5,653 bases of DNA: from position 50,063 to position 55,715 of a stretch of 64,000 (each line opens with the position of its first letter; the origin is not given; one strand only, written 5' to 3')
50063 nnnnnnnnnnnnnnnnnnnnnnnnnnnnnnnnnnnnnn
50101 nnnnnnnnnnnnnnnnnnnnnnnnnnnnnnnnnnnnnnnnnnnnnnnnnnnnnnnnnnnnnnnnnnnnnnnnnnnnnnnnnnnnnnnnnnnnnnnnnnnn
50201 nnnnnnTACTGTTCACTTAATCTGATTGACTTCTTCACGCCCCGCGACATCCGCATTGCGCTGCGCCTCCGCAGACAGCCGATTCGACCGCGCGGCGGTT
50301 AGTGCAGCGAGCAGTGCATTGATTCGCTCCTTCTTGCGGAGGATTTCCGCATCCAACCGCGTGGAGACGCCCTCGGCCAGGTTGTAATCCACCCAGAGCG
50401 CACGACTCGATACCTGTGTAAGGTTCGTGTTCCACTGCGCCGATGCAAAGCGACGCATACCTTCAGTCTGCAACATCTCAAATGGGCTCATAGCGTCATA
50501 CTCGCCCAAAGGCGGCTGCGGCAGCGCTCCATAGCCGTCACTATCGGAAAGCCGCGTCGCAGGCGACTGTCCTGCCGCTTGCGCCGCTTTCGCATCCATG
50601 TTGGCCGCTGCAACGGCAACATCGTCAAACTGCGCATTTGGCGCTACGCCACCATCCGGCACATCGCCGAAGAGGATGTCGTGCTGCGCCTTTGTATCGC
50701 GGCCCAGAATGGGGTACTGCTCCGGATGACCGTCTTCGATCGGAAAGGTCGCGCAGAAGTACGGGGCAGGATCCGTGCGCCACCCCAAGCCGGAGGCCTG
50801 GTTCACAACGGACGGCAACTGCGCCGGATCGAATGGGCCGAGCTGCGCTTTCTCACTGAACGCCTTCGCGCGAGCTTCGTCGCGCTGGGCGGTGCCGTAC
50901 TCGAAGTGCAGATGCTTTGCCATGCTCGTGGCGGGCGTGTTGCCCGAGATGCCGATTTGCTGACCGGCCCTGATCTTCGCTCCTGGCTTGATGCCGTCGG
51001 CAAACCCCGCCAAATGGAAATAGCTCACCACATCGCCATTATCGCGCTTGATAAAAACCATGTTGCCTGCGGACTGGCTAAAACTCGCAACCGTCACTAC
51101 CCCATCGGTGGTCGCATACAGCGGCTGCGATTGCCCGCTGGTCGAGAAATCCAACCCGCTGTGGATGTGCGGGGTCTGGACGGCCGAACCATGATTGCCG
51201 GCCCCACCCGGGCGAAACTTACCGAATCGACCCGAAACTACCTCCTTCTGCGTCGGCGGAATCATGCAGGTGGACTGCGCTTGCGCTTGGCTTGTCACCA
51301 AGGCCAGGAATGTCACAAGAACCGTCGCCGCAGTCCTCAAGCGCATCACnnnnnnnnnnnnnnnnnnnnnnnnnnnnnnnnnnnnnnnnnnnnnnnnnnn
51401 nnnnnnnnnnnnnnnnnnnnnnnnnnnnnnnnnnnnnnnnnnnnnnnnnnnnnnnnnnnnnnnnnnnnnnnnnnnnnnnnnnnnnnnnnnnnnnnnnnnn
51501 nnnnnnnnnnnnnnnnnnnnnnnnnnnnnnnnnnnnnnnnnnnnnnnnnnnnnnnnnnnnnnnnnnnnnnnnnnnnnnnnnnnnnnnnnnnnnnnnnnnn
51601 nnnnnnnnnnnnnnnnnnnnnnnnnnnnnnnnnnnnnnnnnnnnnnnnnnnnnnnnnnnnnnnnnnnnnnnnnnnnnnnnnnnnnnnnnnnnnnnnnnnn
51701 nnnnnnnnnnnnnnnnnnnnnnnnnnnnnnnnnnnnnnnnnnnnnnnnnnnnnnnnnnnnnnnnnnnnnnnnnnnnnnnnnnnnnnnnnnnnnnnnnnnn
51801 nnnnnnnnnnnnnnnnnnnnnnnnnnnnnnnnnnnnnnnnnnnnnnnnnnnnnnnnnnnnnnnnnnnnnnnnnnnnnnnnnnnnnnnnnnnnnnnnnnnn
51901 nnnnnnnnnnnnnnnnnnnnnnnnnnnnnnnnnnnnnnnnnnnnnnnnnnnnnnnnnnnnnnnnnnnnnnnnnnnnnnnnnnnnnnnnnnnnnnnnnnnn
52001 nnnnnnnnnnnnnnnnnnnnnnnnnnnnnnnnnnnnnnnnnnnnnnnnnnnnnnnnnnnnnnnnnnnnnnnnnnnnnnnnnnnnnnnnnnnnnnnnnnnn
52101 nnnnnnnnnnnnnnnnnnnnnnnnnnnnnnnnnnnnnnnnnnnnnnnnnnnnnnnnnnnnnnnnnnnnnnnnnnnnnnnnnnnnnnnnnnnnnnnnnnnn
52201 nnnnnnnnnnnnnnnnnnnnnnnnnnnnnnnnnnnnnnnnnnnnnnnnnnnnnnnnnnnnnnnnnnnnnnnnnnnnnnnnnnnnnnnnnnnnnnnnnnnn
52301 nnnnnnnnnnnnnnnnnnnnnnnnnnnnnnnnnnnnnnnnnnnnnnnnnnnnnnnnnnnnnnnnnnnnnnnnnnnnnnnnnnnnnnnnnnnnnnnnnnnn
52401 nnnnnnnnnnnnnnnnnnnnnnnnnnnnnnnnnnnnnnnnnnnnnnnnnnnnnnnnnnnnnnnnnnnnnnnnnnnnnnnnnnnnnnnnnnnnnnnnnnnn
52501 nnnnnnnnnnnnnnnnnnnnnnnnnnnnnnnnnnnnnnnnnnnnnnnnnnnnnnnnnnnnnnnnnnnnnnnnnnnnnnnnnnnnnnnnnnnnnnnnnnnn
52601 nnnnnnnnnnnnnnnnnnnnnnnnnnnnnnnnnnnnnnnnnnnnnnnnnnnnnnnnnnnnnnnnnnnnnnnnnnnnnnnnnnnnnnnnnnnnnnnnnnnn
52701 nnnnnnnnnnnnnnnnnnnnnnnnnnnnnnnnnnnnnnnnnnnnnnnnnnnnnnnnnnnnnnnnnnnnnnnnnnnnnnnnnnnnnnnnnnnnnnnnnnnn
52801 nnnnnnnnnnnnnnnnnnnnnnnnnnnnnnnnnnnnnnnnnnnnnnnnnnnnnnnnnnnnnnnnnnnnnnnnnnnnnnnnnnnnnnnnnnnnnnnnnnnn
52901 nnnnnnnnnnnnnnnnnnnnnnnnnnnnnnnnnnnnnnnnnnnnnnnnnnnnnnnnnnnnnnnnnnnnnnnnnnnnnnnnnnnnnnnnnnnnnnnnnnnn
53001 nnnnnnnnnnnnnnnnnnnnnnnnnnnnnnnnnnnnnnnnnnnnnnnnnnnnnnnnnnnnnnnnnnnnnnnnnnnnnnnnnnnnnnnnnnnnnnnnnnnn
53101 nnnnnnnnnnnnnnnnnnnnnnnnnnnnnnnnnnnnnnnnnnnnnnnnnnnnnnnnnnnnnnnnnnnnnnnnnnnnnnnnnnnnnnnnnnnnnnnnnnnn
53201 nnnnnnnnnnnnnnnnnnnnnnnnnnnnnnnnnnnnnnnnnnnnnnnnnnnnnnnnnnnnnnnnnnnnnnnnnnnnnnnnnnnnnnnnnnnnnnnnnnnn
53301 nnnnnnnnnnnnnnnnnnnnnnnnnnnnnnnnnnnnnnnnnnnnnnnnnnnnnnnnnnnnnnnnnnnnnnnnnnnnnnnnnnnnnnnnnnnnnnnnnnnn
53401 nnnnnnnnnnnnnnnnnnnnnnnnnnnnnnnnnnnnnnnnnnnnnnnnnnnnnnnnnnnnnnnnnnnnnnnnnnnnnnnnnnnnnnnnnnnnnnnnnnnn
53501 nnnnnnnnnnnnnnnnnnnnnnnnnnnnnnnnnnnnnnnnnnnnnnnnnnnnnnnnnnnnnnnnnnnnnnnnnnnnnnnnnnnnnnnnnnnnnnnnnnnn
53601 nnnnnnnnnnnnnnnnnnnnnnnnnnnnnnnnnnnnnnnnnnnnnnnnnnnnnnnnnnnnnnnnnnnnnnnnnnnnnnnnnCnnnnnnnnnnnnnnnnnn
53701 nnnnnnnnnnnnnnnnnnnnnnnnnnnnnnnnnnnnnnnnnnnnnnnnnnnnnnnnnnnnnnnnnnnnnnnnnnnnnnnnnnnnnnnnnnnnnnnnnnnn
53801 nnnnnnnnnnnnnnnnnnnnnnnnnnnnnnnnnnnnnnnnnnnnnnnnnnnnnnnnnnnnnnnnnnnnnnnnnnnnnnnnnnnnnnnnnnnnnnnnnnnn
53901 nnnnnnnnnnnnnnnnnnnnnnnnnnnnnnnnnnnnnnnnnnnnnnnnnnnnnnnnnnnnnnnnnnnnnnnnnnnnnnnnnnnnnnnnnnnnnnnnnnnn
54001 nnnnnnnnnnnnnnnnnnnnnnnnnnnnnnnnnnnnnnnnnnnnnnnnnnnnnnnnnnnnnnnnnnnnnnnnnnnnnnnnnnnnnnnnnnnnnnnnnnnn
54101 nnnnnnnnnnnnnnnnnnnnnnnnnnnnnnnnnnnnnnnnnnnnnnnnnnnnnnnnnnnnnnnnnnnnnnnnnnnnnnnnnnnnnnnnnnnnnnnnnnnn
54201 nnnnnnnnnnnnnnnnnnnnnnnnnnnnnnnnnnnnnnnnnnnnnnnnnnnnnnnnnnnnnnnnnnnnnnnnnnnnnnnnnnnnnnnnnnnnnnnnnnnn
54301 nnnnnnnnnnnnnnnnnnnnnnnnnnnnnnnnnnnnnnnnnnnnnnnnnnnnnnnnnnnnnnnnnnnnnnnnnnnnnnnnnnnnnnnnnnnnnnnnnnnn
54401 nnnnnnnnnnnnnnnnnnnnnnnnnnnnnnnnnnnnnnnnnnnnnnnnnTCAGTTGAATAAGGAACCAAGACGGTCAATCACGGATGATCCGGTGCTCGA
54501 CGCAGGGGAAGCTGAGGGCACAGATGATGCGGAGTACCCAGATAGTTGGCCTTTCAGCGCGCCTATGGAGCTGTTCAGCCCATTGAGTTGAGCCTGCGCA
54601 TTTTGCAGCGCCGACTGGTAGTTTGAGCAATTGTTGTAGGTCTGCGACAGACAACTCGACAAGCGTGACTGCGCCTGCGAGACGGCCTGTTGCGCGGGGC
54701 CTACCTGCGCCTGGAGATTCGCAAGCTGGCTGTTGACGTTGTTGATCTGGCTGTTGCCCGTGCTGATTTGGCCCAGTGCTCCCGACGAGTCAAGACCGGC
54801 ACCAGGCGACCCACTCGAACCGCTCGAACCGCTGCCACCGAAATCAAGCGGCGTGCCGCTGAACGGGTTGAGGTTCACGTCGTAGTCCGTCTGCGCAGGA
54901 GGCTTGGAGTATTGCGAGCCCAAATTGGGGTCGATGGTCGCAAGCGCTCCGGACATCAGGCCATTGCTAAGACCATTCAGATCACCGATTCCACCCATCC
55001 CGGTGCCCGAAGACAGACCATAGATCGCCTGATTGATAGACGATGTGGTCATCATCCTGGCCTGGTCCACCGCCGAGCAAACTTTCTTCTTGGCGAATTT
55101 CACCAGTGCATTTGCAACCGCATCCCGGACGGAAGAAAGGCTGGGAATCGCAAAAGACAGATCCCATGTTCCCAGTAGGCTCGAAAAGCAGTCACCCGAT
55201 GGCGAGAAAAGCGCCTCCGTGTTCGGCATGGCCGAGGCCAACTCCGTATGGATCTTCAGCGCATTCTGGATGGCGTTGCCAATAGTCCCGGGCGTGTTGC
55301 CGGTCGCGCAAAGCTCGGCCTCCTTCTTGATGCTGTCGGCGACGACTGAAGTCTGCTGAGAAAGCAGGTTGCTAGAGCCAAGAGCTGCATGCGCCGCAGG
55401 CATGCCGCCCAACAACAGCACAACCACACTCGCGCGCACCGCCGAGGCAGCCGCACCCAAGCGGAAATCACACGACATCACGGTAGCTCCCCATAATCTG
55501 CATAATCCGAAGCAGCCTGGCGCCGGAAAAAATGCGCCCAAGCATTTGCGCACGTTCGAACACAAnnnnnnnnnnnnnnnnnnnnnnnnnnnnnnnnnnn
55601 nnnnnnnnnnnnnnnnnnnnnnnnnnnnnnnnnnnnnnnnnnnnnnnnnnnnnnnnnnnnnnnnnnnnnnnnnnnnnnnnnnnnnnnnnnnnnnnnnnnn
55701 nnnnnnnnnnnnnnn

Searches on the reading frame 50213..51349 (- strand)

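Call 29: search_protein_families(library=pfam, proteins=[window:50213-51349:-], max_evalue=0.01)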
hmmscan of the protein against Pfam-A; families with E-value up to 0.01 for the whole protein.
window:50213-51349:- (378 aa): 1 family
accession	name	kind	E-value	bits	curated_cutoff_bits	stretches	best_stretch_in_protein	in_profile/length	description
PF01551.29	Peptidase_M23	-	1.6e-18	67.1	28.7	1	62-152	2-88/96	Peptidase family M23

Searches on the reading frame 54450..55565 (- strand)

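Call 60: search_protein_families(library=pfam, proteins=[window:54450-55565:-], max_evalue=0.01)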
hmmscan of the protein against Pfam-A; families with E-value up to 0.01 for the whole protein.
window:54450-55565:- (371 aa): 3 families
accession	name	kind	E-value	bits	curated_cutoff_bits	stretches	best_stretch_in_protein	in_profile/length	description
PF04513.17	Baculo_PEP_C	-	2.2e-05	25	38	1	255-341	13-101/140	Baculovirus polyhedron envelope protein, PEP, C terminus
PF05791.16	Bacillus_HBL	-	0.00029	21.2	29.1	1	276-344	102-170/177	Bacillus haemolytic enterotoxin (HBL)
PF02185.22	HR1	-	0.0033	17.8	33.1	0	307-351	23-66/67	Hr1 repeat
